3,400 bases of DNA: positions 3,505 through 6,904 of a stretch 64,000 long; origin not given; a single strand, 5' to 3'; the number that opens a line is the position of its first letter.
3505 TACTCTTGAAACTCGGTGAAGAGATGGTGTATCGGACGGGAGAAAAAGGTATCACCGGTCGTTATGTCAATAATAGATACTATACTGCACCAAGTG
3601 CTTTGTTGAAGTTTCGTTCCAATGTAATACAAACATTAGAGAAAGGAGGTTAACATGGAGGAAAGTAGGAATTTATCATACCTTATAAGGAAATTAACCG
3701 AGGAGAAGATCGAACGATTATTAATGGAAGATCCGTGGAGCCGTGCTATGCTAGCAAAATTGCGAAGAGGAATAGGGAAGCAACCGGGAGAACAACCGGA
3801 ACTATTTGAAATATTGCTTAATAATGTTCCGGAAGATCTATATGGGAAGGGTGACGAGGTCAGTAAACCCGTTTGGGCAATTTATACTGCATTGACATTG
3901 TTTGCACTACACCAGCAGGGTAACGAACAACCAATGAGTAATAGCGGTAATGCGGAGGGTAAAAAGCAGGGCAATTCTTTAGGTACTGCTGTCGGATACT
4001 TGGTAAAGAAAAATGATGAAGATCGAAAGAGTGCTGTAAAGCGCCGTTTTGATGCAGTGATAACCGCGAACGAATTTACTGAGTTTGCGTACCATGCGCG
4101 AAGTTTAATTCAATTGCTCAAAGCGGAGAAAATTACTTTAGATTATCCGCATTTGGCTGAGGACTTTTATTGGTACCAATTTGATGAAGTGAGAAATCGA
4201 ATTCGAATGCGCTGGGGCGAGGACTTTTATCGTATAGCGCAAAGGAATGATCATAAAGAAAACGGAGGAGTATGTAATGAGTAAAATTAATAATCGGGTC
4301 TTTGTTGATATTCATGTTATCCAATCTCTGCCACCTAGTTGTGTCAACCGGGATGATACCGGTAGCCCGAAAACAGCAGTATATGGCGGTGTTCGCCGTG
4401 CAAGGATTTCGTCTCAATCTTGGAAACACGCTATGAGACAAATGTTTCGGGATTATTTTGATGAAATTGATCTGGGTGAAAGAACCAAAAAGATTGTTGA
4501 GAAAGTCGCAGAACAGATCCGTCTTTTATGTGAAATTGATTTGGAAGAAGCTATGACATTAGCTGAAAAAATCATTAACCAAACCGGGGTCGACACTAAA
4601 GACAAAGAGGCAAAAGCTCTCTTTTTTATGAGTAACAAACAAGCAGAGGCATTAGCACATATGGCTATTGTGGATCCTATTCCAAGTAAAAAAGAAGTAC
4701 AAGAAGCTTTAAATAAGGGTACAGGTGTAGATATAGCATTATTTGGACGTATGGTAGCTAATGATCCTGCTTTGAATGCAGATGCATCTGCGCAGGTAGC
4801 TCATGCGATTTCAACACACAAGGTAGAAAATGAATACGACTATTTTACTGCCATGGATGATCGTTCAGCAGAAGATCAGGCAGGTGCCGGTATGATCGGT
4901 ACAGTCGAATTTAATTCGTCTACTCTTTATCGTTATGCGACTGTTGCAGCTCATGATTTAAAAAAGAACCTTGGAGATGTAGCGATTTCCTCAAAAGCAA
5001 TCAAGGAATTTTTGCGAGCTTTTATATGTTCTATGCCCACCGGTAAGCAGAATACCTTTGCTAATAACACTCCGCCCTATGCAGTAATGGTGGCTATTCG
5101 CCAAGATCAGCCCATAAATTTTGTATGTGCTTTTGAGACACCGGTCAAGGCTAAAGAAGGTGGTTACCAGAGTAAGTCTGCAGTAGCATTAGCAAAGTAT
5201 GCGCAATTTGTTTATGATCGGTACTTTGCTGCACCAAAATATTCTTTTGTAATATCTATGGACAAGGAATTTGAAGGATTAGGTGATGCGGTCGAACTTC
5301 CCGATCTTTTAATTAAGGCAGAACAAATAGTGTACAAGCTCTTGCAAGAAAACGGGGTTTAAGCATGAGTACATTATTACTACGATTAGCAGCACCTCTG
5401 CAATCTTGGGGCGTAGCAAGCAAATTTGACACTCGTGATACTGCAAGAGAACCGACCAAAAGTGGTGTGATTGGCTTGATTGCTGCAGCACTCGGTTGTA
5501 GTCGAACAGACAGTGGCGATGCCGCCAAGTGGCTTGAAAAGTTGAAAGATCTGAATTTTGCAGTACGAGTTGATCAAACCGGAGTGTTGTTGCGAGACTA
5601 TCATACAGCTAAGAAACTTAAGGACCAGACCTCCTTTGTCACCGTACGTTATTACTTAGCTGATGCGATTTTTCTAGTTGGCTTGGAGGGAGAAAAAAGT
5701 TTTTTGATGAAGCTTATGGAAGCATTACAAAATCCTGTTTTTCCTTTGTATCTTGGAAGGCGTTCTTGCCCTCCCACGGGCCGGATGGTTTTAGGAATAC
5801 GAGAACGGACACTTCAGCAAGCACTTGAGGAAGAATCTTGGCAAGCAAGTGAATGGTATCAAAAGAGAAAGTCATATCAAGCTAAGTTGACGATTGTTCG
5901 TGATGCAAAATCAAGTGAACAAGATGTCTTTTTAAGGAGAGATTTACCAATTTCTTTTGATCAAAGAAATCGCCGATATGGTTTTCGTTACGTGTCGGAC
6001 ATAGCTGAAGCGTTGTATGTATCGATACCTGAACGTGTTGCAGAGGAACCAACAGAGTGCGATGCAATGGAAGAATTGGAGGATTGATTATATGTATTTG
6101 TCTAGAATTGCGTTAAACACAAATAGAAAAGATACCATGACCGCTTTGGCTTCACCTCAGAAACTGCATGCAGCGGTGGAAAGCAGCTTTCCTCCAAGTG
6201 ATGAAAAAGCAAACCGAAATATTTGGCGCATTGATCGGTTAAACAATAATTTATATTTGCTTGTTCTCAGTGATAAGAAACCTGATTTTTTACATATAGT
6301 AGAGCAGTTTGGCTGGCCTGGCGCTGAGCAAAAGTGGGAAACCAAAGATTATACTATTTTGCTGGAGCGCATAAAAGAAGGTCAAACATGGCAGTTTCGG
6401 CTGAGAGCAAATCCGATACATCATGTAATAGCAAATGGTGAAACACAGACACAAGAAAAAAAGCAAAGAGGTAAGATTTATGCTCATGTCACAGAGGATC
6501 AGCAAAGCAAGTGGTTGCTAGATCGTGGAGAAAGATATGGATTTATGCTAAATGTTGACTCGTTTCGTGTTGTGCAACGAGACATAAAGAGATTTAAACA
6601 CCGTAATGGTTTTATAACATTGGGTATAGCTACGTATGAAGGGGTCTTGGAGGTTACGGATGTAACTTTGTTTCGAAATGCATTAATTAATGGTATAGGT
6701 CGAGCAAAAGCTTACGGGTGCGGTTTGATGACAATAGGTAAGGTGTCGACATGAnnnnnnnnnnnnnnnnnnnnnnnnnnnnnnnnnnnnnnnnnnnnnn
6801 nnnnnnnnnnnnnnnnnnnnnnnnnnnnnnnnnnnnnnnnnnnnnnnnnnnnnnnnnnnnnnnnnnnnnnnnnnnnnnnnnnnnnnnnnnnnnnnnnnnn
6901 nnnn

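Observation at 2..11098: Complete type I-E CRISPR-Cas locus with a Cas2-DnaQ fusion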

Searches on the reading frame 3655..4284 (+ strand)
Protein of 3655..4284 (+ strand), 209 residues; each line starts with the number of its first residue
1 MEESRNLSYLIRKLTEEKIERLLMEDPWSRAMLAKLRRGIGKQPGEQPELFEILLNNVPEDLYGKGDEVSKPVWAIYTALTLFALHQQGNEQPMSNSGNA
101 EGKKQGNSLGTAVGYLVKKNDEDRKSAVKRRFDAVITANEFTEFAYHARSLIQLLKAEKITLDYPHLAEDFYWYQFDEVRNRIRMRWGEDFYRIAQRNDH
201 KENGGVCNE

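Call 4: search_protein_families(library=pfam, proteins=[window:3655-4284:+])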
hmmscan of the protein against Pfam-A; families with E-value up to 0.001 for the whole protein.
window:3655-4284:+ (209 aa): 1 family
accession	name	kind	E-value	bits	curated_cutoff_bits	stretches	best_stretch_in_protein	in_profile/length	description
PF09485.15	CRISPR_Cse2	-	3.4e-36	125.1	24.6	1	33-192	2-137/137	CRISPR-associated protein Cse2 (CRISPR_cse2)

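Call 5: search_protein_families(library=ncbifam, proteins=[window:3655-4284:+])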
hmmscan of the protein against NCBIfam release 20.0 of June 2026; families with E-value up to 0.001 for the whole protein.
window:3655-4284:+ (209 aa): 1 family
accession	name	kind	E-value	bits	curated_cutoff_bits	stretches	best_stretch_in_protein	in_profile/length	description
TIGR02548.2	casB_cse2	equivalog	1.5e-38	132.5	28.5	1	26-193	11-165/167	type I-E CRISPR-associated protein Cse2/CasB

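Call 64: search_protein_families(library=padloc, proteins=[window:3655-4284:+], max_evalue=1e-10)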
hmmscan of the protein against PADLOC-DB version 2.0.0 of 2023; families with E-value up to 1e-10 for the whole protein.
window:3655-4284:+ (209 aa): 5 families
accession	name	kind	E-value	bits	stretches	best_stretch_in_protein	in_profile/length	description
PDLC01581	Cas11e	-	2.5e-55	185.2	1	11-201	5-185/186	CAS-I-E; effector_SS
PDLC01624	Cas11e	-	2.7e-32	110.3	1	33-192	2-125/125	CAS-I-E; effector_SS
PDLC01344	Cas11e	-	1.7e-29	101.3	1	30-193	1-128/128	CAS-I-E; effector_SS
PDLC01283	Cas11e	-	5.9e-23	79.9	1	20-193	7-140/141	CAS-I-E; effector_SS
PDLC01000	Cas11e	-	4.7e-22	77.1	1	20-193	6-158/159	CRISPR type I-E/ECOLI-associated protein CasB/Cse2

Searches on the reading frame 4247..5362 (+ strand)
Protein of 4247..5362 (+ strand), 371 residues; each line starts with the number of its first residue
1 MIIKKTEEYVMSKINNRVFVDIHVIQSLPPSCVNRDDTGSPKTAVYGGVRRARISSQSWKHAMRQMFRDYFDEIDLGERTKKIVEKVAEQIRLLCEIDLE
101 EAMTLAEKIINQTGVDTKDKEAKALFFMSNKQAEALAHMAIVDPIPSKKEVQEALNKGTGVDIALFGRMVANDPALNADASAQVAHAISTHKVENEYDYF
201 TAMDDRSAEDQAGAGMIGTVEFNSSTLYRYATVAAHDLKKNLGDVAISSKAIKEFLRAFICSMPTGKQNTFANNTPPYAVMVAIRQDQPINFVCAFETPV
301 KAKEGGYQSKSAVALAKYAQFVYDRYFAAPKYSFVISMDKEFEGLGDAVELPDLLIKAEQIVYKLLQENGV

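Call 4: search_protein_families(library=pfam, proteins=[window:4247-5362:+])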
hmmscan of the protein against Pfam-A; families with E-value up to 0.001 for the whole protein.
window:4247-5362:+ (371 aa): 1 family
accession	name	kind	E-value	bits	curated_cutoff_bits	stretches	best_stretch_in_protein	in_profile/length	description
PF09344.15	Cas_CT1975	-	3.5e-120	402.2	26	1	20-342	1-340/361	CT1975-like protein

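Call 5: search_protein_families(library=ncbifam, proteins=[window:4247-5362:+])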
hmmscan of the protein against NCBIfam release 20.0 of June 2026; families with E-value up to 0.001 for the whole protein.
window:4247-5362:+ (371 aa): 1 family
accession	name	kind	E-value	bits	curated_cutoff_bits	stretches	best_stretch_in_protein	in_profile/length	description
TIGR01869.1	casC_Cse4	exception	1.3e-87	294.8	178.05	1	19-320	2-319/325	type I-E CRISPR-associated protein Cas7/Cse4/CasC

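Call 64: search_protein_families(library=padloc, proteins=[window:4277-5362:+], max_evalue=1e-10)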
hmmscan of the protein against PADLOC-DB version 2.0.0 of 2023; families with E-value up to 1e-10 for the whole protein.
window:4277-5362:+ (361 aa): 3 families
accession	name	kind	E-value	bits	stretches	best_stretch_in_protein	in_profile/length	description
PDLC01620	Cas7e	-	1.5e-120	400.9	1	10-344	1-332/335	CAS-I-E; effector_G7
PDLC01259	Cas7e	-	2.3e-88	295.3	1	9-310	2-303/309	CAS-I-E; effector_G7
PDLC00959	Cas7e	-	3.1e-88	294.9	1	9-310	2-319/325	"CRISPR-associated protein Cas7/Cse4/CasC, subtype I-E/ECOLI"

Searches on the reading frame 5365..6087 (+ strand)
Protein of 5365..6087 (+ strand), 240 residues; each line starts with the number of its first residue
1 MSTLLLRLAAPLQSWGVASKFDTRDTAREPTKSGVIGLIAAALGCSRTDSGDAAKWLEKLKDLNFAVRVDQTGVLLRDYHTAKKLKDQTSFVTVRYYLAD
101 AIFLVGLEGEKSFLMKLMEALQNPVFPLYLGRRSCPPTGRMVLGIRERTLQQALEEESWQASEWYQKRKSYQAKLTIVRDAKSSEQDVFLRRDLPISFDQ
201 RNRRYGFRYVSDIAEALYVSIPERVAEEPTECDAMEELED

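Call 4: search_protein_families(library=pfam, proteins=[window:5365-6087:+])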
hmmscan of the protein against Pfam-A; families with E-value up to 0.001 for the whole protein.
window:5365-6087:+ (240 aa): 1 family
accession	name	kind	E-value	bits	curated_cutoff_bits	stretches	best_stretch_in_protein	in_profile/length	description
PF09704.15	Cas_Cas5d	-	9.6e-45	153.6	23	1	3-210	1-216/217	CRISPR-associated protein (Cas_Cas5)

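Call 5: search_protein_families(library=ncbifam, proteins=[window:5365-6087:+])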
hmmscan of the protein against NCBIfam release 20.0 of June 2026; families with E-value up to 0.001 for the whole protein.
window:5365-6087:+ (240 aa): 2 families
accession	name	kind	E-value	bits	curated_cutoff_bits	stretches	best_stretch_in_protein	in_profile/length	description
TIGR01868.1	casD_Cas5e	equivalog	3.6e-48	164.3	68.95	2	2-84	1-80/230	type I-E CRISPR-associated protein Cas5/CasD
TIGR02593.1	CRISPR_cas5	subfamily_domain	1.1e-11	44.3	17.8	1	3-44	1-42/43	CRISPR-associated protein Cas5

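Call 64: search_protein_families(library=padloc, proteins=[window:5365-6087:+], max_evalue=1e-10)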
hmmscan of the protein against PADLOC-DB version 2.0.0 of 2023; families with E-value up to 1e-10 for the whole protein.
window:5365-6087:+ (240 aa): 6 families
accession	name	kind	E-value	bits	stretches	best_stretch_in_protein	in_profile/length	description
PDLC01369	Cas5e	-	1e-52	176.5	1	4-165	1-162/163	CAS-I-E; effector_G5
PDLC01258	Cas5e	-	2.2e-52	175.4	1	4-165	1-164/165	CAS-I-E; effector_G5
PDLC00949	Cas5e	-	9.6e-49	164.3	2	2-84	1-80/230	"CRISPR-associated protein Cas5/CasD, subtype I-E/ECOLI"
PDLC01644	Cas5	-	8e-46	154.8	1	3-210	1-191/192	CAS-I; effector_G5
PDLC01306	Cas5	-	6.8e-41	138.4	1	4-168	1-158/174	CAS-I; effector_G5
PDLC00950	Cas5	-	2.9e-12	44.3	1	3-44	1-42/43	CRISPR-associated protein Cas5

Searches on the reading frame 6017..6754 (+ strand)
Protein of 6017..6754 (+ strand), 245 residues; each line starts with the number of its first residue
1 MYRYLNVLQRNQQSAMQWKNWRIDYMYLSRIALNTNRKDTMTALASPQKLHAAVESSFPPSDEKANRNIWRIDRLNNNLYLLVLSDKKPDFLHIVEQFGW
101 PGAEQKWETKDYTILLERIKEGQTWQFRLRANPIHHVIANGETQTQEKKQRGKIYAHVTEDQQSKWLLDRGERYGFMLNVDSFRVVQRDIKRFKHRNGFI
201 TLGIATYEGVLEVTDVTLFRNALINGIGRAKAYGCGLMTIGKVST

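Call 4: search_protein_families(library=pfam, proteins=[window:6017-6754:+])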
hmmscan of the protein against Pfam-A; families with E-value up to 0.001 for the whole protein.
window:6017-6754:+ (245 aa): 1 family
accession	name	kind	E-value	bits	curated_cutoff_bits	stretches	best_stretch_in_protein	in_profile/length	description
PF08798.16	CRISPR_assoc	-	3.5e-67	227.3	25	1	26-240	1-221/223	CRISPR associated protein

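Call 5: search_protein_families(library=ncbifam, proteins=[window:6017-6754:+])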
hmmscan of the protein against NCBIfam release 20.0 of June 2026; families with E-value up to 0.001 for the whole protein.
window:6017-6754:+ (245 aa): 1 family
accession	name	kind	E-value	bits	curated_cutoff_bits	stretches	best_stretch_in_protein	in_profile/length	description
TIGR01907.1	casE_Cse3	equivalog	1.5e-25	90.7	45.2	1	26-241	1-206/208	type I-E CRISPR-associated protein Cas6/Cse3/CasE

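Call 64: search_protein_families(library=padloc, proteins=[window:6092-6754:+], max_evalue=1e-10)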
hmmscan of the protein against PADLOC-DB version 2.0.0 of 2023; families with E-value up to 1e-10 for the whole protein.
window:6092-6754:+ (220 aa): 4 families
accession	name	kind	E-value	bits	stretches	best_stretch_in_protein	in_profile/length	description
PDLC01617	Cas6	-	4.2e-59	198.1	1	2-215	1-190/192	"CAS-I,CAS-II,CAS-III,CAS-IV,CAS-V,CAS-VI; crRNAmaturation"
PDLC01340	Cas6e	-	6.4e-51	171.5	1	1-216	1-187/188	"CAS-I,CAS-II,CAS-III,CAS-IV,CAS-V,CAS-VI; crRNAmaturation"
PDLC01277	Cas6e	-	1.7e-27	95.1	1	1-212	1-174/174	"CAS-I,CAS-II,CAS-III,CAS-IV,CAS-V,CAS-VI; crRNAmaturation"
PDLC00954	Cas6e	-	2.7e-26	91.3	1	1-216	1-206/208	"CRISPR-associated protein Cas6/Cse3/CasE, subtype I-E/ECOLI"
